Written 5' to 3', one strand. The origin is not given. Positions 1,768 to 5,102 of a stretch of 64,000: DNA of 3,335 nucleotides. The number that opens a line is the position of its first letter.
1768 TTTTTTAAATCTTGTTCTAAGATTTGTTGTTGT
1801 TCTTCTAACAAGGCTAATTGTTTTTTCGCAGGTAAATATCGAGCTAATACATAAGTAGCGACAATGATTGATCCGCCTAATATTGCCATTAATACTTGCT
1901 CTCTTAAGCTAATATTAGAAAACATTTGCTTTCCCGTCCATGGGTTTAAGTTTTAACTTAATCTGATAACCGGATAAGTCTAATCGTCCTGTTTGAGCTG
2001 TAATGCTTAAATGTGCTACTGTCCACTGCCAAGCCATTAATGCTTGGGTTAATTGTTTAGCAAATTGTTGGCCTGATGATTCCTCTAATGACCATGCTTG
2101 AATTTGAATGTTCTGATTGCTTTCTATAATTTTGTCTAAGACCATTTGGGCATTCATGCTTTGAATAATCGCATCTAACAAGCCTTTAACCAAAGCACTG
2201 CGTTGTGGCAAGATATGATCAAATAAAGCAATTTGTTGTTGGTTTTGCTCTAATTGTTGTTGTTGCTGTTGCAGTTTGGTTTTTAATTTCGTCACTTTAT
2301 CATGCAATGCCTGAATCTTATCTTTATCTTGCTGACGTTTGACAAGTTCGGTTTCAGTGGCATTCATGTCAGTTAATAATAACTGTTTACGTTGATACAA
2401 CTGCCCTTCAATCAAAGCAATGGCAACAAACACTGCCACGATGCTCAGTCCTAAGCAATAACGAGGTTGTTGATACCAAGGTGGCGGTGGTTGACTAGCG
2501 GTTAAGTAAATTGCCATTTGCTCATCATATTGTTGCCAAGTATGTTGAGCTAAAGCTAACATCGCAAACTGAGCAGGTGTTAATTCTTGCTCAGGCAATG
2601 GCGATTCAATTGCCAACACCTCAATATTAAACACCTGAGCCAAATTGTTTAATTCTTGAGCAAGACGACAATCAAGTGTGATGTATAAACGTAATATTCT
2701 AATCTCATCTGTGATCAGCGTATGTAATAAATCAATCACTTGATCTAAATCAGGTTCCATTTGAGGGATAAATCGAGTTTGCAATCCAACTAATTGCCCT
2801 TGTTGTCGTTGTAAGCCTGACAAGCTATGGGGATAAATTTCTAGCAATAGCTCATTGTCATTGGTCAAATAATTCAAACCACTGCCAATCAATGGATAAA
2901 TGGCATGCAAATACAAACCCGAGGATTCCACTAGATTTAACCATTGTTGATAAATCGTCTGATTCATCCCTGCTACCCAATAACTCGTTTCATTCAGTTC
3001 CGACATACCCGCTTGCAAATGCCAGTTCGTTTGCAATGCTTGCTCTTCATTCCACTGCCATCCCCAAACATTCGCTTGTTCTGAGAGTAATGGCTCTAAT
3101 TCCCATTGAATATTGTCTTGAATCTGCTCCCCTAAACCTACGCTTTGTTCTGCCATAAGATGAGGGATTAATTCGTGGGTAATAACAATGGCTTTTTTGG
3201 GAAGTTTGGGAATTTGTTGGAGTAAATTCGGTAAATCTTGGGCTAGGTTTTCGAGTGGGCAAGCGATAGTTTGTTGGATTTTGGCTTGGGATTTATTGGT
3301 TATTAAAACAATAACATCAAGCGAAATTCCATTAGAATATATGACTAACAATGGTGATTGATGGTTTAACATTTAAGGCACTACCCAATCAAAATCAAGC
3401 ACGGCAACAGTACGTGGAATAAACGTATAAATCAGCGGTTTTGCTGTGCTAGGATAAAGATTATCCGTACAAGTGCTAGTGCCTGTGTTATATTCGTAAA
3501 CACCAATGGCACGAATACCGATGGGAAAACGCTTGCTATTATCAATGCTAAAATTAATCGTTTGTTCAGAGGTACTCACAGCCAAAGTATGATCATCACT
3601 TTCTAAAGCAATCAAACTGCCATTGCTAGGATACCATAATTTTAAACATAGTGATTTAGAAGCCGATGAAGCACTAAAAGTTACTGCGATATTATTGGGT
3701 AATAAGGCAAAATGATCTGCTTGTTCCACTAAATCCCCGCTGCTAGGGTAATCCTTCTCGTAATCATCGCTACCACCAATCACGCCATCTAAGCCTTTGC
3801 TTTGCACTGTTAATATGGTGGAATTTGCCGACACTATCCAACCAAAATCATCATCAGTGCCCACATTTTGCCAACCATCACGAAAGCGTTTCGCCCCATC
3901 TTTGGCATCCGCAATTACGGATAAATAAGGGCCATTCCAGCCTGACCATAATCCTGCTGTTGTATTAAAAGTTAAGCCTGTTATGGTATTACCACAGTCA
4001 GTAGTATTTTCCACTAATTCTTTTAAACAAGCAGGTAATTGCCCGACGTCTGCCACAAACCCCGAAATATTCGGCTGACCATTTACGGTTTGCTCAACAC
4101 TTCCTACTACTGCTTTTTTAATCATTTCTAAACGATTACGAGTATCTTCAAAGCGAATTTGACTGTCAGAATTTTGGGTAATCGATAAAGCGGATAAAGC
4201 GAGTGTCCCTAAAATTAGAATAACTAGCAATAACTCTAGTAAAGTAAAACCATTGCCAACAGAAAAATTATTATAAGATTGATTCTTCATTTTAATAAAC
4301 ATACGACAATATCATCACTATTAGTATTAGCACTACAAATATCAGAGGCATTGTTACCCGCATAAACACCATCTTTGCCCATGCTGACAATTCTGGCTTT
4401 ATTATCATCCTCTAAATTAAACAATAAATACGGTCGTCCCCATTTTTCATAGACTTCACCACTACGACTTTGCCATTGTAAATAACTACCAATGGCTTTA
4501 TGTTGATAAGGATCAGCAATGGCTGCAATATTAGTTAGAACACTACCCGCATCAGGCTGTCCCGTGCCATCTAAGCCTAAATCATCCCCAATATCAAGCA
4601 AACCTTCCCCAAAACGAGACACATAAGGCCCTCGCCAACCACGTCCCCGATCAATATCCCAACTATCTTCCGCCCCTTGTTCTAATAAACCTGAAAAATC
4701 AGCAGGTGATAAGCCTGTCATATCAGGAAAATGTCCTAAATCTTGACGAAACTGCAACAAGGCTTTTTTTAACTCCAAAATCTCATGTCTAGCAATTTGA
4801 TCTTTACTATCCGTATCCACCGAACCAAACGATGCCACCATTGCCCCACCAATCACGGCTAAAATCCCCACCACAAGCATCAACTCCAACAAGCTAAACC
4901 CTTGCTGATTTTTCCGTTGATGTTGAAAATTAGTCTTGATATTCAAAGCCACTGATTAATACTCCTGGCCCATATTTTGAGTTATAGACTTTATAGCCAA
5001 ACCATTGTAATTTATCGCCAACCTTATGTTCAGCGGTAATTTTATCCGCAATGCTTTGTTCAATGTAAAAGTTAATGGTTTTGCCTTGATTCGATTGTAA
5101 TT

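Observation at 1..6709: Unusual type IV pilus / MSHA-like cluster: three large prepilin-type proteins, a PilM-PilN-like fusion, a PilO-like protein, an embedded PilT-type retraction ATPase and an MshEN-domain ATPase start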

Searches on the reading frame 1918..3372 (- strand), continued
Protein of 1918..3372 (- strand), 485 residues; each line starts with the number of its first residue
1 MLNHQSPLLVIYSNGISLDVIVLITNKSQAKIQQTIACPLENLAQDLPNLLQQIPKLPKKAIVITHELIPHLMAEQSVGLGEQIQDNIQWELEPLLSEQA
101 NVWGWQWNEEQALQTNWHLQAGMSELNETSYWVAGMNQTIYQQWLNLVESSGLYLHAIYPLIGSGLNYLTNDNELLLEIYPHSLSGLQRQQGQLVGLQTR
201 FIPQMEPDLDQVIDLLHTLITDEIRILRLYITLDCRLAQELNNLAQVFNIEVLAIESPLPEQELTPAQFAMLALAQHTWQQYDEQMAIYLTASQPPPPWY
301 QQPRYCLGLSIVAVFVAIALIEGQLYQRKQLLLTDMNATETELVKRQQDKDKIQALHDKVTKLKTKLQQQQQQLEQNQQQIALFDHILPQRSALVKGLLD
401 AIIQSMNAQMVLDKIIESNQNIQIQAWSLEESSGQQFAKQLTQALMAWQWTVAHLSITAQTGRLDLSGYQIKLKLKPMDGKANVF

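Call 48: fold_search(model_id=the predicted structure, library=pdb)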
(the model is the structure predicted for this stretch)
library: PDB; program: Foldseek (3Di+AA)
matches with E <= 10: 1420; with E <= 0.001: 84
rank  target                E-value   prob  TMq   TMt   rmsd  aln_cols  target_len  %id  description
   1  5eou_A                3.9e-12  1.00  0.40  0.56   6.2       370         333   12  Pseudomonas aeruginosa PilM:PilN1-12 bound to ATP (released 2016-04-27)
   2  5eox_A                4.9e-12  1.00  0.37  0.49   7.8       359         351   12  Pseudomonas aeruginosa PilM bound to ADP (released 2016-04-27)
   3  5eox_B                5.2e-12  1.00  0.37  0.48   8.8       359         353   13  Pseudomonas aeruginosa PilM bound to ADP (released 2016-04-27)
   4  5eq6_A                5.8e-12  1.00  0.38  0.50   7.9       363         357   12  Pseudomonas aeruginosa PilM bound to AMP-PNP (released 2016-04-27)
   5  5eou_B                6.2e-12  1.00  0.40  0.53   6.5       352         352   12  Pseudomonas aeruginosa PilM:PilN1-12 bound to ATP (released 2016-04-27)
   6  5eoy_A                9.8e-12  1.00  0.36  0.47   9.3       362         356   10  Pseudomonas aeruginosa SeMet-PilM bound to ADP (released 2016-04-27)
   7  5eoy_B                2.7e-11  1.00  0.37  0.48   8.0       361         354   11  Pseudomonas aeruginosa SeMet-PilM bound to ADP (released 2016-04-27)
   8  5eq6_B                3.4e-11  1.00  0.36  0.48   7.7       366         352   12  Pseudomonas aeruginosa PilM bound to AMP-PNP (released 2016-04-27)
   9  5tkw                  2.7e-10  1.00  0.32  0.57   6.7       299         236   14  1.35 Angstrom Resolution Crystal Structure of a Pullulanase-specific Type II Secretion System Integral Cytoplasmic Membr (released 2016-10-19)
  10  2ych_A                4.8e-10  1.00  0.38  0.53   6.1       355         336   14  PilM-PilN type IV pilus biogenesis complex (released 2011-05-11)
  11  3wt0_D                5.7e-10  1.00  0.38  0.48   8.6       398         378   10  Crystal Structure Analysis of Cell Division Protein (released 2015-04-29)
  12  3wt0_A                1.0e-09  1.00  0.38  0.48   8.7       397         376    9  Crystal Structure Analysis of Cell Division Protein (released 2015-04-29)
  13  3wt0_C                1.4e-09  1.00  0.37  0.47   8.8       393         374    9  Crystal Structure Analysis of Cell Division Protein (released 2015-04-29)
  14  4pht_X                1.8e-09  1.00  0.33  0.63   5.4       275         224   11  ATPase GspE in complex with the cytoplasmic domain of GspL from the Vibrio vulnificus type II Secretion system (released 2014-11-26)
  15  4pht_Y                1.9e-09  1.00  0.33  0.63   5.4       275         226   11  ATPase GspE in complex with the cytoplasmic domain of GspL from the Vibrio vulnificus type II Secretion system (released 2014-11-26)
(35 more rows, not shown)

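Call 81: search_protein_families(library=pfam, proteins=[L015:17815-18480:+, L015:4893-6659:+, L014:18610-19554:+, L019:18638-19108:+, L019:4978-5355:+, L006:6929-7237:+], max_evalue=0.01)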
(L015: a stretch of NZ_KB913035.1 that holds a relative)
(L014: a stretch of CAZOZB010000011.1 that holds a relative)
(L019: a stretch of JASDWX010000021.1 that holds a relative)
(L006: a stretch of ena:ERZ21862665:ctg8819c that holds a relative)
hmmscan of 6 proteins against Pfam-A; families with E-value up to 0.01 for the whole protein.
L015:17815-18480:+ (222 aa): 0 families

L015:4893-6659:+ (589 aa): 2 families
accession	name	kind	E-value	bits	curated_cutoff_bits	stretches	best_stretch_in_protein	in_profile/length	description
PF11846.14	Wzy_C_2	-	1.7e-24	87.3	28.5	1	375-552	2-183/191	Virulence factor membrane-bound polymerase, C-terminal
PF04932.20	Wzy_C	-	2e-14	54.1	31.7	1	203-354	2-149/149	O-Antigen ligase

L014:18610-19554:+ (315 aa): 2 families
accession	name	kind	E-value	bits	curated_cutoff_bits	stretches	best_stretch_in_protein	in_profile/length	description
PF13975.11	gag-asp_proteas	-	8.4e-16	58.8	28.2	1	213-300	2-92/92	gag-polyprotein putative aspartyl protease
PF13650.11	Asp_protease_2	-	6e-15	56.2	24.3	1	212-297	1-90/90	Aspartyl protease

L019:18638-19108:+ (157 aa): 1 family
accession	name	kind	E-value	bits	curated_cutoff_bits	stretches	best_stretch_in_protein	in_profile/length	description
PF08238.18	Sel1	-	1.1e-19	70.5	30.7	2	73-107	2-36/36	Sel1 repeat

L019:4978-5355:+ (126 aa): 0 families

L006:6929-7237:+ (103 aa): 0 families

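Call 90: search_protein_families(library=ncbifam, proteins=[L015:17815-18480:+, L019:4978-5355:+], max_evalue=0.00001)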
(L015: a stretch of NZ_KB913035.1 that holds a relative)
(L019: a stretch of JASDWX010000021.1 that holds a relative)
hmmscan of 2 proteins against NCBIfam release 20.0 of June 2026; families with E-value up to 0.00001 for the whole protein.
L015:17815-18480:+ (222 aa): 0 families

L019:4978-5355:+ (126 aa): 0 families

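Call 93: find_homologous_proteins(query=A1, max_evalue=0.00001)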
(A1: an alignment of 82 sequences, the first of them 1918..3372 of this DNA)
Query A1 (82 sequences) (485 aa, profile of the alignment): 2 proteins with E <= 0.00001 among 8000 candidates.
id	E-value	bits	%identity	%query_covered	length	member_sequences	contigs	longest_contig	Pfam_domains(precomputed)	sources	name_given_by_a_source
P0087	4.3e-153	529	22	75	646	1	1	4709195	-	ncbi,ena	-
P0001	1.1e-110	389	100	100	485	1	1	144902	-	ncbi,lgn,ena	-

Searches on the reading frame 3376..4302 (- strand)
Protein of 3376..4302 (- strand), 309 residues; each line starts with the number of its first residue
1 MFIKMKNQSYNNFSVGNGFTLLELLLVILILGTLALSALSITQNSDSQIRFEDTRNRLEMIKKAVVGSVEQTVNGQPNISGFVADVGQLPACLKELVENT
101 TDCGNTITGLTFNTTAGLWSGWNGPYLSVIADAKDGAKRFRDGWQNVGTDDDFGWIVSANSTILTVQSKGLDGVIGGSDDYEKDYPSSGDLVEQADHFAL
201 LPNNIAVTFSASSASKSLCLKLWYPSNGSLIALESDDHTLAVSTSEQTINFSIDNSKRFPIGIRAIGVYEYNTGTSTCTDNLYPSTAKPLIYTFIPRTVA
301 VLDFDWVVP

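Call 4: search_protein_families(library=pfam, proteins=[window:3376-4302:-], max_evalue=0.1)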
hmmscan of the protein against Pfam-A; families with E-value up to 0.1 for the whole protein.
window:3376-4302:- (309 aa): 1 family
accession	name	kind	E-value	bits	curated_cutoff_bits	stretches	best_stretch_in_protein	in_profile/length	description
PF07963.17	N_methyl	-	0.0004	20.3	21.2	1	17-39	5-27/27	Prokaryotic N-terminal methylation motif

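Call 5: search_protein_families(library=ncbifam, proteins=[window:3376-4302:-], max_evalue=0.1)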
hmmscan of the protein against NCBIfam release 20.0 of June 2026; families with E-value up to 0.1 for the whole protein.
window:3376-4302:- (309 aa): 12 families
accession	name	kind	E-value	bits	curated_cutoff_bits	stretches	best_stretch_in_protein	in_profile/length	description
TIGR01710.1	typeII_sec_gspG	equivalog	4.7e-05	23.4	88.85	1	18-65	2-49/134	type II secretion system major pseudopilin GspG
TIGR02532.1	IV_pilin_GFxxxE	domain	5.8e-05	22.8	16.3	1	17-39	2-24/24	prepilin-type N-terminal cleavage/methylation domain-containing protein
TIGR01708.2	typeII_sec_gspH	equivalog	7.3e-05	22.8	80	1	17-58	2-43/169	type II secretion system minor pseudopilin GspH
NF040982.1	ComGD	equivalog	0.00072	20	70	1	17-50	2-35/139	competence type IV pilus minor pilin ComGD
NF041013.1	T4P_ComGE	equivalog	0.0051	16.9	49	1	17-48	4-35/83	competence type IV pilus minor pilin ComGE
NF033218.1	anchor_AmaP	equivalog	0.0059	16.4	55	1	17-81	48-110/166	alkaline shock response membrane anchor protein AmaP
NF040999.1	pilin_ComGC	equivalog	0.015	15.5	75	1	17-38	2-23/84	competence type IV pilus major pilin ComGC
TIGR01707.1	gspI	equivalog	0.017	15.6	44.35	1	18-48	1-31/101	type II secretion system minor pseudopilin GspI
NF007800.0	PRK10506.1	equivalog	0.017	15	158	1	16-58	8-50/163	prepilin peptidase-dependent protein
TIGR01711.1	gspJ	equivalog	0.021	14.7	64.85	1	18-64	2-49/192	type II secretion system minor pseudopilin GspJ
NF041002.1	pilin_ComGF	equivalog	0.043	14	80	1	17-56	2-41/139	competence type IV pilus minor pilin ComGF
NF008569.0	PRK11521.1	equivalog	0.068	13.2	159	0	17-99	5-89/135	DUF2509 family protein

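Call 79: search_solved_structures(query=A6, max_evalue=0.1)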
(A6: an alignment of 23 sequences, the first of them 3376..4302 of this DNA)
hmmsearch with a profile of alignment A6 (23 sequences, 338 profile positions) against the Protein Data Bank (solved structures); distinct sequences matched with E-value up to 0.1: 15.
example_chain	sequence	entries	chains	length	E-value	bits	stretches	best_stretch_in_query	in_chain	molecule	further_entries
9laa_A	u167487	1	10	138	2.7e-06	30.4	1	11-40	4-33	Type IV pilin protein PilA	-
9lab_B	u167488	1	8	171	3.8e-06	29.9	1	15-39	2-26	MSHA major pilin subunit MshA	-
9egp_A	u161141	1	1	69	5.7e-06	29.3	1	12-40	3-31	Geopilin domain 1 protein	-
7tgg_A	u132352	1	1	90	7e-06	29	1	10-40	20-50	Geopilin domain 1 protein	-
5wda_A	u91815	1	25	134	0.0033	20.2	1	20-51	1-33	General secretion pathway protein G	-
8pfb_G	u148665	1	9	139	0.0042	19.9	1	20-51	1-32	Type IV pilin PilE1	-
2m7g_A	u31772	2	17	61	0.0045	19.8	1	20-40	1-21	Geopilin domain 1 protein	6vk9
1ay2_A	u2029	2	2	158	0.013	18.2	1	20-42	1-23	TYPE 4 PILIN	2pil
2hi2_A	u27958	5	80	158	0.017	17.9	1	20-42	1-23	Fimbrial protein | PilA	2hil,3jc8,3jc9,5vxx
8p3b_A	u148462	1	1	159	0.019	17.7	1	20-42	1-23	Fimbrial protein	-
8tum_e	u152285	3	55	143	0.02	17.7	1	20-40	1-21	Type IV major pilin protein PilA | Pilin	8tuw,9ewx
5kua_A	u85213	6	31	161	0.02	17.7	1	20-42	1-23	pilin | Neisseria meningitidis PilE variant SB-GATDH | Neisseria meningitidis PilE, SB-DATDH variant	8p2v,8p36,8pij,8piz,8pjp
8tj2_C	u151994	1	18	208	0.026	17.3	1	20-42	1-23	Type IV major pilin protein PilA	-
1oqw_A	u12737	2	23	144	0.03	17.1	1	20-40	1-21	Fimbrial protein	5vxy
3sok_A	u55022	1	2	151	0.041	16.6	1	20-40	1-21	Fimbrial protein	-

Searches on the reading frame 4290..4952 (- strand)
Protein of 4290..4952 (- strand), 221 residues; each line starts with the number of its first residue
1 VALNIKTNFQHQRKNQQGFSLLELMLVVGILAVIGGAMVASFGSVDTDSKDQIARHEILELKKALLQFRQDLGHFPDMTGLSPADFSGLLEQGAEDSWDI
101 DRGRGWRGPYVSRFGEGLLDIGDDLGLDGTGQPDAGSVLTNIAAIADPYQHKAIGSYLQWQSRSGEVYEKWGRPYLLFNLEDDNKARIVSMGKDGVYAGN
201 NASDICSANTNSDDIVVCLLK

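Call 4: search_protein_families(library=pfam, proteins=[window:4290-4952:-], max_evalue=0.1)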
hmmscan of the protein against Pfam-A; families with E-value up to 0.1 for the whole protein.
window:4290-4952:- (221 aa): 2 families
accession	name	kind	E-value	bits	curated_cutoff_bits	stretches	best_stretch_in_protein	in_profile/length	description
PF07963.17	N_methyl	-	2.4e-07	30.5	21.2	1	13-38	1-26/27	Prokaryotic N-terminal methylation motif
PF08334.16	T2SSG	-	5.5e-07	30.1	21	2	47-111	7-61/108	Type II secretion system (T2SS), protein G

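Call 5: search_protein_families(library=ncbifam, proteins=[window:4290-4952:-], max_evalue=0.1)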
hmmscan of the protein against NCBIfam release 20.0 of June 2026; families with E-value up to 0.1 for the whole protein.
window:4290-4952:- (221 aa): 9 families
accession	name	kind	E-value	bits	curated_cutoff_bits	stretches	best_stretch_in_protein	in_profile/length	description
TIGR01710.1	typeII_sec_gspG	equivalog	1.7e-13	50.8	88.85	2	17-78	1-62/134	type II secretion system major pseudopilin GspG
TIGR01708.2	typeII_sec_gspH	equivalog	1.7e-06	28.1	80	1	16-62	1-44/169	type II secretion system minor pseudopilin GspH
TIGR02532.1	IV_pilin_GFxxxE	domain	0.00012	21.8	16.3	1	16-37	1-22/24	prepilin-type N-terminal cleavage/methylation domain-containing protein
NF007862.0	PRK10574.1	equivalog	0.00018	21.7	138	1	14-42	2-30/145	prepilin peptidase-dependent pilin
NF041013.1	T4P_ComGE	equivalog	0.0023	18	49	1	14-61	1-48/83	competence type IV pilus minor pilin ComGE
NF038304.1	EPS_HpsC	equivalog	0.0052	16.4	200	1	4-72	8-77/318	hormogonium polysaccharide secretion pseudopilin HpsC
NF041775.1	typeIV_PilA_Myxo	equivalog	0.011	15.8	400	1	16-63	10-57/214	type IV pilin protein PilA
NF007800.0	PRK10506.1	equivalog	0.016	15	158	1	11-36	3-28/163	prepilin peptidase-dependent protein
NF007848.0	PRK10557.1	equivalog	0.05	12.9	120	1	10-52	4-46/192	prepilin peptidase-dependent protein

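Call 78: search_solved_structures(query=A7, max_evalue=0.1)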
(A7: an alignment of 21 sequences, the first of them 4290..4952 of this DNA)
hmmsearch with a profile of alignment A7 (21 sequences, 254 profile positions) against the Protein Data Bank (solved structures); distinct sequences matched with E-value up to 0.1: 30.
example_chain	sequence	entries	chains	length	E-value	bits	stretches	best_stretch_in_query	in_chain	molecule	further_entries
5wda_A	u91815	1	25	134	8.6e-15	58.1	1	28-95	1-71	General secretion pathway protein G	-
7tgg_A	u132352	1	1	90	1.7e-13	53.9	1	8-86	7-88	Geopilin domain 1 protein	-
9egp_A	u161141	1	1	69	7.8e-12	48.4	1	20-86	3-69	Geopilin domain 1 protein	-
2m7g_A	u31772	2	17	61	1.1e-09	41.4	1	28-86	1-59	Geopilin domain 1 protein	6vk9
8pfb_G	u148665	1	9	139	1.7e-08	37.4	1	28-88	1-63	Type IV pilin PilE1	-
6xxd_A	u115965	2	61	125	6e-08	35.7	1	28-106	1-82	PilA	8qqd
9lab_B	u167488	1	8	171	1.2e-07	34.6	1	23-63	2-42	MSHA major pilin subunit MshA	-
8tj2_C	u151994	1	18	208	2.5e-07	33.6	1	28-88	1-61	Type IV major pilin protein PilA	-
9laa_A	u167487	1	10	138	2.5e-07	33.6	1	19-58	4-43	Type IV pilin protein PilA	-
2kep_A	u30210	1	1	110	3.1e-07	33.3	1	56-99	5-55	General secretion pathway protein G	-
2hi2_A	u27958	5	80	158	4e-07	33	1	28-104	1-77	Fimbrial protein | PilA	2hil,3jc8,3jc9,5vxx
1ay2_A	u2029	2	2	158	7.2e-07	32.1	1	28-99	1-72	TYPE 4 PILIN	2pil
5kua_A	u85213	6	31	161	1.1e-06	31.5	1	28-102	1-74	pilin | Neisseria meningitidis PilE variant SB-GATDH | Neisseria meningitidis PilE, SB-DATDH variant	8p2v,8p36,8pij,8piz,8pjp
8p3b_A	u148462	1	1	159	1.7e-06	30.9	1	28-100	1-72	Fimbrial protein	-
8uhf_A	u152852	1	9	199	2.6e-06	30.3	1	29-96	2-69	Toxin co-regulated pilin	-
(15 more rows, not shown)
